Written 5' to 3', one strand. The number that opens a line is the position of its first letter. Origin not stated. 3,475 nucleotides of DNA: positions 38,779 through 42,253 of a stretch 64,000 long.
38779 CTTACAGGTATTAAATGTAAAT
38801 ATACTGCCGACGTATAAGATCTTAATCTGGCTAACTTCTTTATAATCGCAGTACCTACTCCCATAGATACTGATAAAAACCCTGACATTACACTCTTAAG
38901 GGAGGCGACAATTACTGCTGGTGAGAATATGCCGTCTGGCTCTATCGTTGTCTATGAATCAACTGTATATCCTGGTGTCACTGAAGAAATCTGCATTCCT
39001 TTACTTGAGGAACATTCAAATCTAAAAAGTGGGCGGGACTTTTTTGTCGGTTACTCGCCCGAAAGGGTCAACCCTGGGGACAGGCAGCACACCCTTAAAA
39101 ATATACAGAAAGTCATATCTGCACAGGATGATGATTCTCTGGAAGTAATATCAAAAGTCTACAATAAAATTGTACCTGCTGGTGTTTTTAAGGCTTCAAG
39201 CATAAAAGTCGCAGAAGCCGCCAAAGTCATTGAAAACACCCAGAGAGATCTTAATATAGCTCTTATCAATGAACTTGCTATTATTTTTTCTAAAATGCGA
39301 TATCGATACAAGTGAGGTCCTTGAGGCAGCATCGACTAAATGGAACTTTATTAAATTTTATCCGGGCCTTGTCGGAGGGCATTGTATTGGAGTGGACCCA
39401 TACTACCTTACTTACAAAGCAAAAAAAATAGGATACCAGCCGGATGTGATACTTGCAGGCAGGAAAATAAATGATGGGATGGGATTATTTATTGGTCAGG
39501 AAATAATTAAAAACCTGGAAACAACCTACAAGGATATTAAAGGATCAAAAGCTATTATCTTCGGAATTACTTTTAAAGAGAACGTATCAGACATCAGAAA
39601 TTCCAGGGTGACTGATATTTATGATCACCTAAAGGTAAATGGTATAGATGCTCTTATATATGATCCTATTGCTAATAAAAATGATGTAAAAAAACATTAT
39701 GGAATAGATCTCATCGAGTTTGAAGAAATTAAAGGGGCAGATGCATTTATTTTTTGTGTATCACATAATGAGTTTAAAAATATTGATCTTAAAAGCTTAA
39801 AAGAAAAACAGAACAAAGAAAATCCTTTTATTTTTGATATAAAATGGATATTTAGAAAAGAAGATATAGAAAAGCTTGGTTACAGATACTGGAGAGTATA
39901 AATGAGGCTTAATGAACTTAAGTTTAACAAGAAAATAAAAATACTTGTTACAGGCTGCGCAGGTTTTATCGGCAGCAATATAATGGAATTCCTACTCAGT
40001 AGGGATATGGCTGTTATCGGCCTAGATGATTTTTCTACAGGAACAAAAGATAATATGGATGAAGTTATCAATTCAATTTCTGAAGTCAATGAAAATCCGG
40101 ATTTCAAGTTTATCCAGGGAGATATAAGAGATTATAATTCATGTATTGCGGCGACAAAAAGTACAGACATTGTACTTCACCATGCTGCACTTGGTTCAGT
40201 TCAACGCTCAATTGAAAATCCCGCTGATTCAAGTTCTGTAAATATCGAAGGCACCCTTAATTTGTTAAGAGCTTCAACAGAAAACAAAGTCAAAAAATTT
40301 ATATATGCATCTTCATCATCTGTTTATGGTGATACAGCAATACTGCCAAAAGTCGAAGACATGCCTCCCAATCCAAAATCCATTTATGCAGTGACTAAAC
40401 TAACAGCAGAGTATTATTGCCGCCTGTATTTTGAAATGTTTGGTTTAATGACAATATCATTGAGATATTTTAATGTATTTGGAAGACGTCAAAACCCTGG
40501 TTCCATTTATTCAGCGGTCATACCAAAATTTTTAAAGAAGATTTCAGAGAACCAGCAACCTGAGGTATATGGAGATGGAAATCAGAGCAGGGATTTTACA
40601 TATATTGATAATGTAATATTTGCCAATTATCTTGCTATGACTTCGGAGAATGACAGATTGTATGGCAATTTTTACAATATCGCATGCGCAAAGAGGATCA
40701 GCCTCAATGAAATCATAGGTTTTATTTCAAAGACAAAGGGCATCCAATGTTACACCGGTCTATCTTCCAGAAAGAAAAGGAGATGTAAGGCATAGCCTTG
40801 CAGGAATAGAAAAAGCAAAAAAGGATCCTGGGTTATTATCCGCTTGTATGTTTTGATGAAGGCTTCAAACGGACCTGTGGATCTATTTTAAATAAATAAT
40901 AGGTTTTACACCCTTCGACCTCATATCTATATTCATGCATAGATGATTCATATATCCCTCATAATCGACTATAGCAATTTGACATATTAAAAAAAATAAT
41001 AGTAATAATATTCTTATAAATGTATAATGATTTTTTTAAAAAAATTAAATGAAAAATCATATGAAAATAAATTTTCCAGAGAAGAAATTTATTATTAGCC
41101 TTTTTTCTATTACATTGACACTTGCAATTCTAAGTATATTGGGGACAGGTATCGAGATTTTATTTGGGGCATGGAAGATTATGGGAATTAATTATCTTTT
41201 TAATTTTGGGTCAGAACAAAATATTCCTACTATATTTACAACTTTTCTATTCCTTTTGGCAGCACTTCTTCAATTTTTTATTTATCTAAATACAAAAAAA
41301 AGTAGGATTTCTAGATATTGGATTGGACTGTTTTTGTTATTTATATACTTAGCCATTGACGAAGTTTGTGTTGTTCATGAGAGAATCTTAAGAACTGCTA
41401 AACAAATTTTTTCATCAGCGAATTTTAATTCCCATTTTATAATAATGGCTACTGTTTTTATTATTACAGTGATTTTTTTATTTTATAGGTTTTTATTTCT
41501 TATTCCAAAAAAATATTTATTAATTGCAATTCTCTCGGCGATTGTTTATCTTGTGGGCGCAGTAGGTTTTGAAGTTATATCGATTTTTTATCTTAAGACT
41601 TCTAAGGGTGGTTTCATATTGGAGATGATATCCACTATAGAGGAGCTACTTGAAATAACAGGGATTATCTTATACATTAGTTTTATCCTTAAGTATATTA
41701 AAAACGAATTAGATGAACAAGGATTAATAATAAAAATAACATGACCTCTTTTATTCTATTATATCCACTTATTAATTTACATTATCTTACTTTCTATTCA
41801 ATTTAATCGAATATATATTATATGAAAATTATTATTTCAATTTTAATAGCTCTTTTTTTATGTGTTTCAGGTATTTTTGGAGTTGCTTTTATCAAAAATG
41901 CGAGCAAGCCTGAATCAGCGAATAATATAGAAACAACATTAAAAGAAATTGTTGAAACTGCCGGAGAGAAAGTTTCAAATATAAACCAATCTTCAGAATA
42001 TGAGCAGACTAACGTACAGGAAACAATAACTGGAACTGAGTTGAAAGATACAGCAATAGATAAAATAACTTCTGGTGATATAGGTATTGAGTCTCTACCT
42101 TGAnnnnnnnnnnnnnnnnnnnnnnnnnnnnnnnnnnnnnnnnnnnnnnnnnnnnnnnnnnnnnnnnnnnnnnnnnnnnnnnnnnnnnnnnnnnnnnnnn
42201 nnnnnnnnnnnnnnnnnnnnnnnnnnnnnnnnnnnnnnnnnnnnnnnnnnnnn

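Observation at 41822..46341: Two TolB-like PD40 beta-propeller proteins flank a GT-C glycosyltransferase; one is internally homogenised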

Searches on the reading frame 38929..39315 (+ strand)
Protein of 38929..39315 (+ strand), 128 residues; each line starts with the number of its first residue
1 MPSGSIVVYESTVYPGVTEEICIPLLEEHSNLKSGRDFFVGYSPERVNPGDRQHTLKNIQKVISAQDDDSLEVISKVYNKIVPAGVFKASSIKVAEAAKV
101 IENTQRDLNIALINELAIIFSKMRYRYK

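Call 20: search_protein_families(library=pfam, proteins=[window:38929-39315:+], max_evalue=1)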
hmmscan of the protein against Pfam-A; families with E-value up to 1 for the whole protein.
window:38929-39315:+ (128 aa): 4 families
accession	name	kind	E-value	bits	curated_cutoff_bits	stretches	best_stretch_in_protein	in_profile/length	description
PF03721.20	UDPG_MGDP_dh_N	-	7.1e-11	42.5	27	1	3-72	113-181/187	UDP-glucose/GDP-mannose dehydrogenase family, NAD binding domain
PF00984.24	UDPG_MGDP_dh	-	2.5e-06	28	25.4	1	94-123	2-31/94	UDP-glucose/GDP-mannose dehydrogenase family, central domain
PF11791.14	Aconitase_B_N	-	0.069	13.6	25.8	1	55-110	23-78/153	Aconitate B N-terminal domain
PF11148.14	DUF2922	-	0.099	13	25.5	1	67-108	25-68/69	Protein of unknown function (DUF2922)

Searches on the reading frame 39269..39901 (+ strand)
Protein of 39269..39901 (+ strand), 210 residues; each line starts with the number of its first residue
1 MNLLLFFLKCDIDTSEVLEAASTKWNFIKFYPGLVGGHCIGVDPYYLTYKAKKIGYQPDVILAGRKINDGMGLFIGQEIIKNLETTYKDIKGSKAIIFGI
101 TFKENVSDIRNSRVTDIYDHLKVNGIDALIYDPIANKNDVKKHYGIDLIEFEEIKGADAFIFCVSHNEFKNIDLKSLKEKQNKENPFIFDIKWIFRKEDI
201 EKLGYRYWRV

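Call 20: search_protein_families(library=pfam, proteins=[window:39269-39901:+], max_evalue=1)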
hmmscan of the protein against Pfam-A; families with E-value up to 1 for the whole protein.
window:39269-39901:+ (210 aa): 3 families
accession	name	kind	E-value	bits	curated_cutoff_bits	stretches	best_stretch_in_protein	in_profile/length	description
PF03720.21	UDPG_MGDP_dh_C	-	1.4e-23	83.7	30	1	97-195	2-101/103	UDP-glucose/GDP-mannose dehydrogenase family, UDP binding domain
PF00984.24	UDPG_MGDP_dh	-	1.1e-12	48.4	25.4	1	9-69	30-93/94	UDP-glucose/GDP-mannose dehydrogenase family, central domain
PF18212.7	ZNRF_3_ecto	-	0.12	12.8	26.2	0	91-140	48-97/105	ZNRF-3 Ectodomain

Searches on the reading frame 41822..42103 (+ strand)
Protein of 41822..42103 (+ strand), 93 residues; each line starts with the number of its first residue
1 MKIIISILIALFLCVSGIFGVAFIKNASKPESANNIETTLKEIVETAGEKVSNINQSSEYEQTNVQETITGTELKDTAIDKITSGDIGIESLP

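Call 9: search_protein_families(library=pfam, proteins=[window:41822-42103:+], max_evalue=0.01)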
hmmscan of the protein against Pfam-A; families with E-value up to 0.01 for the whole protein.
window:41822-42103:+ (93 aa): 2 families
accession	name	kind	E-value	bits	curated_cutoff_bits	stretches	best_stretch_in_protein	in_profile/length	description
PF15679.10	DUF4665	-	0.00066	20.7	27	1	18-75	14-71/99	Domain of unknown function (DUF4665)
PF03323.18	GerA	-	0.005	15.8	27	1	21-89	171-239/466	Bacillus/Clostridium GerA spore germination protein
